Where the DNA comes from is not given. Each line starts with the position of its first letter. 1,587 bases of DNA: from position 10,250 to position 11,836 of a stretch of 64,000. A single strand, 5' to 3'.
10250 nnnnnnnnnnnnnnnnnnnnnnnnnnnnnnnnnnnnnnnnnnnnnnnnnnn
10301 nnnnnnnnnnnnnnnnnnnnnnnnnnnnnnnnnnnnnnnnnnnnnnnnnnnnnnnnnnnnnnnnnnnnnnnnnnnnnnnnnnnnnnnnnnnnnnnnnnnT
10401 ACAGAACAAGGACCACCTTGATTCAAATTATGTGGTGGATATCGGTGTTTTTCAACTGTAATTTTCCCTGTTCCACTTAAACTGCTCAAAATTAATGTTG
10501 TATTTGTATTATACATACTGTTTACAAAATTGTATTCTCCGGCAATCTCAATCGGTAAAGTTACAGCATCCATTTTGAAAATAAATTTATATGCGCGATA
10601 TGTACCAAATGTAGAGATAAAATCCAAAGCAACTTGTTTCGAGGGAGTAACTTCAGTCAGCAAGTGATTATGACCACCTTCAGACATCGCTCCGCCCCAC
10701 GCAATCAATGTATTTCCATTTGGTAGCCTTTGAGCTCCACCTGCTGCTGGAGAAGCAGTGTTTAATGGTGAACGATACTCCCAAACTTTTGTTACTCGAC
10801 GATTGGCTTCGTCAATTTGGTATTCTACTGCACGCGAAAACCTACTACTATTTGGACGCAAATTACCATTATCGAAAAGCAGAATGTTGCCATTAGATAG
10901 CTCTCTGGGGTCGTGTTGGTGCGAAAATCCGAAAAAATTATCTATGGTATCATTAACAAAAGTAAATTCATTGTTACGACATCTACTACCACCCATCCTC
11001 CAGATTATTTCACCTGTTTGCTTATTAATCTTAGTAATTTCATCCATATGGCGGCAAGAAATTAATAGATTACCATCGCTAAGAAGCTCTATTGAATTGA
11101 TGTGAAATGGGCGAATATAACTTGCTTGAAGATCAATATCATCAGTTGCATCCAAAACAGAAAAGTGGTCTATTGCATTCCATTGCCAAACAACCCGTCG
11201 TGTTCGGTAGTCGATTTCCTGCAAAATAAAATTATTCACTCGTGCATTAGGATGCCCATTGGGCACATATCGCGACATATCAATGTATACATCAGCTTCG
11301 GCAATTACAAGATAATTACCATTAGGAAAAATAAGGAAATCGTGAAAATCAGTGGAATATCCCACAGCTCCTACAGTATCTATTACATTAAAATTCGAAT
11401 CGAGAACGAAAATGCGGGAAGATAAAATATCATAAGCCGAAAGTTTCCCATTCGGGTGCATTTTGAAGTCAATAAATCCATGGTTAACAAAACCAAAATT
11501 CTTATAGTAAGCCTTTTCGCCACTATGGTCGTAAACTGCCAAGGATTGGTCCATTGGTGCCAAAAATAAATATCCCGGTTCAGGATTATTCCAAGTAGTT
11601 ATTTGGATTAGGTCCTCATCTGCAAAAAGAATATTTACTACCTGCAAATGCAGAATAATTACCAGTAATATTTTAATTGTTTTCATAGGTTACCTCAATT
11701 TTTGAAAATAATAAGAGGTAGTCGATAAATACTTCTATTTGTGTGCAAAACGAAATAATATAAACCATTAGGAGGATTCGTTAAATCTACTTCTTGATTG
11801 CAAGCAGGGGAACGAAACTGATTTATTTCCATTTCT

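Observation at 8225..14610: Tandem paralogous arylsulfotransferase-like propeller genes exported by T9SS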

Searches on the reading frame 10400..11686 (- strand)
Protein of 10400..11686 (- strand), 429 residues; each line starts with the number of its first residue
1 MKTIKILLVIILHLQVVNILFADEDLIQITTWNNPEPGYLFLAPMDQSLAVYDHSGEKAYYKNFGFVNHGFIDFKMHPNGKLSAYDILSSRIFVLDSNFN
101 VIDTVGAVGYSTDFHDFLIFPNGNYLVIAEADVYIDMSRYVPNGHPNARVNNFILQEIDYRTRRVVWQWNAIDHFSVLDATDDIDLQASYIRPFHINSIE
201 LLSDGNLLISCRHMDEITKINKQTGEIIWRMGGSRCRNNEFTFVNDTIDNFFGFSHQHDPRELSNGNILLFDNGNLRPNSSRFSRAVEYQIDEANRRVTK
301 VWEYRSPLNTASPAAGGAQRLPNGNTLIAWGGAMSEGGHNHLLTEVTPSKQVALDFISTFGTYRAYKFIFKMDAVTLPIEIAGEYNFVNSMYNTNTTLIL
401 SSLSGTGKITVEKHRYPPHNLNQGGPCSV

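Call 5: search_solved_structures(query=window:10400-11686:-, max_evalue=1, show_alignments=2)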
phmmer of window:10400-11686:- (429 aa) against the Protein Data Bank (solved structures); distinct sequences matched with E-value up to 1: 5.
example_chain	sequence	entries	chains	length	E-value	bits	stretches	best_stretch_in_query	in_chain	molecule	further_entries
9kf4_A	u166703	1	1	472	3.7e-25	91.8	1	94-332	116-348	Sulfotransferase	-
9kf6_A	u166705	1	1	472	6.9e-25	90.9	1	94-332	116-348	Sulfotransferase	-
3elq_A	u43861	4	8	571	4.8e-05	25.5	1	252-334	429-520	Arylsulfate sulfotransferase | Arylsulfate sulfotransferase AssT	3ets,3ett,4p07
4p04_A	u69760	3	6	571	0.00013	24.1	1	251-334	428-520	Arylsulfate sulfotransferase AssT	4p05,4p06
6r2h_A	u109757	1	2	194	0.69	11.8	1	111-144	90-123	HmuY protein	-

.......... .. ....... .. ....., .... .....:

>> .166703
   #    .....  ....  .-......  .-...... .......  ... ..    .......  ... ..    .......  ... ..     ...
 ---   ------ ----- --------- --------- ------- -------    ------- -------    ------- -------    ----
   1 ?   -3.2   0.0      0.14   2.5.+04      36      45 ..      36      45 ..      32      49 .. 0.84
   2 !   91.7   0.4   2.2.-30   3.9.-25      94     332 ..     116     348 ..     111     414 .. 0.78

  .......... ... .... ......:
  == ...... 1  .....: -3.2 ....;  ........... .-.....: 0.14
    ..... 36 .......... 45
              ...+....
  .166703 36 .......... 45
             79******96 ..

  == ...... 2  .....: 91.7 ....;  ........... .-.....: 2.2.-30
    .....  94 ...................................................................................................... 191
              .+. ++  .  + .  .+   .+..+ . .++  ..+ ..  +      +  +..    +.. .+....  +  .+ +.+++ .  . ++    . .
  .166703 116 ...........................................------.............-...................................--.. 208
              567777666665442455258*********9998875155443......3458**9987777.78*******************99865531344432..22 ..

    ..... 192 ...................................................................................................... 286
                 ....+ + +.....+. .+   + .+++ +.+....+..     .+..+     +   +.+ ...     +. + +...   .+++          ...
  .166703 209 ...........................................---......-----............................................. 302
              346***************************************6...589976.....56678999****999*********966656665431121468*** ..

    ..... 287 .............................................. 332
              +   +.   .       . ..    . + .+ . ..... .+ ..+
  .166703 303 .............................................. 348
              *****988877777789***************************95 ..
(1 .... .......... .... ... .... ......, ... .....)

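Call 7: find_homologous_proteins(query=window:10544-11686:-, max_evalue=0.00001)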
Query window:10544-11686:- (381 aa): 3412 proteins with E <= 0.00001 among 6881 candidates; the best 120 are listed.
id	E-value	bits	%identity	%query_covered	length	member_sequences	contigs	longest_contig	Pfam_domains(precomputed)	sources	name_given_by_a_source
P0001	7.4e-157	540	75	80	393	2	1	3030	PF14269.13,PF05935.18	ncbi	ncbi:MAG: aryl-sulfate sulfotransferase, partial [Candidatus Kapaibacteriota bacterium]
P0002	4.7e-86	307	45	88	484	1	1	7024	PF18962.8,PF14269.13,PF05935.18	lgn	-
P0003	9.8e-86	306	42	98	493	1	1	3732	PF14269.13,PF05935.18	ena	-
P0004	1.0e-83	299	44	92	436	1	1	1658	PF14269.13,PF05935.18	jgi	jgi:hypothetical protein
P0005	1.1e-82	296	43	93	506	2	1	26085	PF18962.8,PF14269.13,PF05935.18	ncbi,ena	-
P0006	1.9e-81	292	45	91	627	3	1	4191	PF22073.3,PF18962.8,PF14269.13,PF05935.18,PF24507.2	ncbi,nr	ncbi:MAG: aryl-sulfate sulfotransferase, partial [Ignavibacteriaceae bacterium]|nr:aryl-sulfate sulf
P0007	2.5e-80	288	45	93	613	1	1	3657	PF14269.13,PF05935.18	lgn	-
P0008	3.7e-79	284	45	88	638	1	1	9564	PF13205.13,PF18962.8,PF14269.13,PF05935.18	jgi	jgi:hypothetical protein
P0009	4.1e-79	284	43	90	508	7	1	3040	PF18962.8,PF14269.13,PF05935.18,PF13860.13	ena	-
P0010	1.4e-78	283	45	92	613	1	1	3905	PF18962.8,PF14269.13,PF05935.18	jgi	jgi:hypothetical protein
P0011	1.9e-78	282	45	90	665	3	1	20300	PF13205.13,PF18962.8,PF14269.13,PF05935.18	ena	-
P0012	2.7e-78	282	43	90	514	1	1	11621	PF18962.8,PF14269.13,PF05935.18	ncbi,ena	-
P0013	7.2e-78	280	44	92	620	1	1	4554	PF14269.13,PF05935.18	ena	-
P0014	8.7e-78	280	44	90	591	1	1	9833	PF18962.8,PF14269.13,PF05935.18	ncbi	-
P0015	1.4e-77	279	44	89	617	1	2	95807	PF18962.8,PF14269.13,PF05935.18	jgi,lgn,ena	-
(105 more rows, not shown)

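Call 15: search_solved_structures(query=A1, max_evalue=1, show_alignments=3)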
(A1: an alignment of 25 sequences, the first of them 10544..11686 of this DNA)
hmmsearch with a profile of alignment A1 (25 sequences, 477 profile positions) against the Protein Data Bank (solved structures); distinct sequences matched with E-value up to 1: 7.
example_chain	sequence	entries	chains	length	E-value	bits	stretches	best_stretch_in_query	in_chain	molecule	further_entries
9kf6_A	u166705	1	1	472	1.1e-50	175.8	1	41-381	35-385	Sulfotransferase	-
9kf4_A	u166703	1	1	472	1.3e-50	175.5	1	40-381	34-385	Sulfotransferase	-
3elq_A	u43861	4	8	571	7.7e-12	47.7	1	262-343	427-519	Arylsulfate sulfotransferase | Arylsulfate sulfotransferase AssT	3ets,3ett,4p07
4p04_A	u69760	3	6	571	7.9e-11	44.4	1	262-343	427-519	Arylsulfate sulfotransferase AssT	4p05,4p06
8glj_D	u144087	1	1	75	0.067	14.9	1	398-474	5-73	Por secretion system C-terminal sorting domain-containing protein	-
8glk_D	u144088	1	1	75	0.15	13.8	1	399-474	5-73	Endonuclease I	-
5wxk_B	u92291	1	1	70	0.15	13.8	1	133-166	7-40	Elongation factor P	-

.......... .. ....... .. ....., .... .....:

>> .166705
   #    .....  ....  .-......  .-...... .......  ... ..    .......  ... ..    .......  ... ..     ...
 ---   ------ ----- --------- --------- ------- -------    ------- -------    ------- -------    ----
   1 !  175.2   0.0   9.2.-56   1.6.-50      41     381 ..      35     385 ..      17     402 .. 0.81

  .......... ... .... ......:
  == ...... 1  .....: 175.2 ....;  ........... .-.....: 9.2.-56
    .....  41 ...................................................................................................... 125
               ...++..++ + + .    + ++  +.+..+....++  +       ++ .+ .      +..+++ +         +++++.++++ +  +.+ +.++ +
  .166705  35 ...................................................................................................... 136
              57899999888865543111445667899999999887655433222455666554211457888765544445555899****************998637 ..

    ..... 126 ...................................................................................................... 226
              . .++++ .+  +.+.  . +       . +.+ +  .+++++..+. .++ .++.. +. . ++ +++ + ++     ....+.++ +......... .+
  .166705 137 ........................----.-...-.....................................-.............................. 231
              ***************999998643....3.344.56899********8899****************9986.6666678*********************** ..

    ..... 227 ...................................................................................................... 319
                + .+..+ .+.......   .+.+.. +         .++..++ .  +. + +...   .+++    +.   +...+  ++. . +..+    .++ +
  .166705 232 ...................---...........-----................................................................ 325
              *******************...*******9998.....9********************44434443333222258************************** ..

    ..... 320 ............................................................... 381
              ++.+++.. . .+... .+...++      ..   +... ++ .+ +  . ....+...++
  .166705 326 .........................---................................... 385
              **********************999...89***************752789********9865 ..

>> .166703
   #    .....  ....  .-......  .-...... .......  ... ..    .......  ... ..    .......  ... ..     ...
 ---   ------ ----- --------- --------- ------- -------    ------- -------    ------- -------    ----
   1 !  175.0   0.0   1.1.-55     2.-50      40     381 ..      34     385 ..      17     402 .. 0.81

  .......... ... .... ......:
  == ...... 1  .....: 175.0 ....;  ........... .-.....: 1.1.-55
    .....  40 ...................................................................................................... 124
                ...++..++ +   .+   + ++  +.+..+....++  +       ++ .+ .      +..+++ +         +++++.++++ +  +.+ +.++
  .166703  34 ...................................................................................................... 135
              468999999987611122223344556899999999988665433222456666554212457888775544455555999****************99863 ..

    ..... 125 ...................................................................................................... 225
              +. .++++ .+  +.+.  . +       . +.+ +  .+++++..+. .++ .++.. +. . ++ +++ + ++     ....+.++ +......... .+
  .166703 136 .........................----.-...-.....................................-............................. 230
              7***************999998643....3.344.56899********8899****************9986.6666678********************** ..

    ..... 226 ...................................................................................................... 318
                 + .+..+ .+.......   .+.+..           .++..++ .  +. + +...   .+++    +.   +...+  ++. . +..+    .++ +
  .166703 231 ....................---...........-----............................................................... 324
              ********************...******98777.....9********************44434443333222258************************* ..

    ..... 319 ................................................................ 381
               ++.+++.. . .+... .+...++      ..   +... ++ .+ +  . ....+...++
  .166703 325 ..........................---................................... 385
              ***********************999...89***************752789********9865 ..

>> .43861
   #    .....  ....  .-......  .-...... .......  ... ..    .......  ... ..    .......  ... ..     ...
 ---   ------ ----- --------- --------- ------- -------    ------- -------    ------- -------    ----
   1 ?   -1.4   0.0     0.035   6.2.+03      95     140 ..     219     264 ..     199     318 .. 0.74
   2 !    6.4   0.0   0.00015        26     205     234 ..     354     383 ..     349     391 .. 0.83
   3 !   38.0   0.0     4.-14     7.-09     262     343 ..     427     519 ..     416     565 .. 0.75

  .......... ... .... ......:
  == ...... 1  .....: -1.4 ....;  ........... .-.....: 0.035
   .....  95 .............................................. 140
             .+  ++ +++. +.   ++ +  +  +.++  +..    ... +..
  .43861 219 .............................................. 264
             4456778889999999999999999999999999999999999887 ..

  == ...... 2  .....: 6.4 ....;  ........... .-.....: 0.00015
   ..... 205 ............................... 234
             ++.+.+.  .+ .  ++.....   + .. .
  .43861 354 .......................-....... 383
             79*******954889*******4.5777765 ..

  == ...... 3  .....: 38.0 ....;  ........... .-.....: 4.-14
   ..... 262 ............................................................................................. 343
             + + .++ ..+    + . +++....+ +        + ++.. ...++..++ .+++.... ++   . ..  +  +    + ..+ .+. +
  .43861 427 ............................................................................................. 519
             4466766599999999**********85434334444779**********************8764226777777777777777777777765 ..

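Call 27: find_related_loci(query=A1, collection=genome_contigs, flank=6000)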
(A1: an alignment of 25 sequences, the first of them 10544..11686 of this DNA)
Query A1 (381 aa) in genome_contigs; peptide patterns used: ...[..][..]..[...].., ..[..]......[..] (x = any residue, [..] = any of these).
600 stretches matched a pattern (row limit reached: there are more); 571 encode a relative of the query (tblastn E <= 1e-3); the best 80 are kept; 77 distinct loci.
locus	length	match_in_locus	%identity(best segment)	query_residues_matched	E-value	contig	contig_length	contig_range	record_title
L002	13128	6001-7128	71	5-380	0e+0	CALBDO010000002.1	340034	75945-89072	MAG: Candidatus Kapabacteria bacterium isolate R1_Bin_METABAT__89_1 genome assembly, contig: c_000000474082, whole genom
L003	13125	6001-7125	71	4-379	0e+0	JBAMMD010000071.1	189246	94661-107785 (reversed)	MAG: Candidatus Kapaibacterium sp. isolate MAG22 ExploCarb_3808S_S2_9_length_189246_cov_15, whole genome shotgun sequenc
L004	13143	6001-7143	59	2-380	5e-153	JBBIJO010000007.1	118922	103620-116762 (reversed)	MAG: Ignavibacteria bacterium isolate RSF170216_bin_164 NODE_184_length_118922_cov_19.089083, whole genome shotgun seque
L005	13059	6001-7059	51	27-379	5e-109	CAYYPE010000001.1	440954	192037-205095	MAG TPA_asm: uncultured Hyphomicrobiales bacterium isolate binchicken_co58_170 genome assembly, contig: NODE_9_length_44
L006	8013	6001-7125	46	1-376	7e-104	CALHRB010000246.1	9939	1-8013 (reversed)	MAG: Candidatus Kapabacteria bacterium isolate N1_Bin_Bin_40_sub genome assembly, contig: c_000002790677, whole genome s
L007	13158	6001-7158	45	1-376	1e-105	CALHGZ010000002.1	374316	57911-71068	MAG: Candidatus Kapabacteria bacterium isolate N1_Bin_METABAT__253_1 genome assembly, contig: c_000003761405, whole geno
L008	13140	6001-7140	43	1-379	7e-99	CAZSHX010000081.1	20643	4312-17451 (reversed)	MAG TPA_asm: uncultured Hyphomicrobiales bacterium isolate SRP284006_co1_568 genome assembly, contig: NODE_4233_length_2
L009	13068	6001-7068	77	20-376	0e+0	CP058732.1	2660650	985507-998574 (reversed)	MAG: Candidatus Kapaibacterium sp. isolate Ch6 chromosome, complete genome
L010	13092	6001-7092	44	7-380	2e-95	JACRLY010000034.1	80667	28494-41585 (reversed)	MAG: Ignavibacteriae bacterium isolate NC_groundwater_1893_Pr3_B-0.1um_34_8 SR2-18-B1_coassembly_56647, whole genome sho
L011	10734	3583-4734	43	1-376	6e-103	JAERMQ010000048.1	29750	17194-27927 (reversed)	MAG: Ignavibacteria bacterium isolate CoA_1_bin.73 scaffold_278, whole genome shotgun sequence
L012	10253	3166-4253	47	24-379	1e-91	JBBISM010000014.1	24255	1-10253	MAG: Ignavibacteria bacterium isolate QNS170220_bin_373 NODE_722_length_24255_cov_3.512479, whole genome shotgun sequenc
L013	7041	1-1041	43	22-377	3e-92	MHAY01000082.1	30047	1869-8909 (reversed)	MAG: Ignavibacteria bacterium RIFOXYC2_FULL_35_21 rifoxyc2_full_scaffold_599, whole genome shotgun sequence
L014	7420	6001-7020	43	27-376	5e-89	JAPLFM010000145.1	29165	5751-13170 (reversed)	MAG: Candidatus Kapaibacterium sp. isolate LacPavin_0818_WC45_MAG_29_7 LacPavin_0818_WC45_scaffold_363941, whole genome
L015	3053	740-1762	45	27-373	2e-90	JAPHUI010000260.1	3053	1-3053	MAG: Ignavibacteriaceae bacterium isolate S1D-Bin_2 c_000000652863, whole genome shotgun sequence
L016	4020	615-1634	43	33-379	1e-88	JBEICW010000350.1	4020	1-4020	MAG: Ignavibacteria bacterium isolate Sample-101-S75-bin-157 Sample_101_S75-bin_157-k141_2786575, whole genome shotgun s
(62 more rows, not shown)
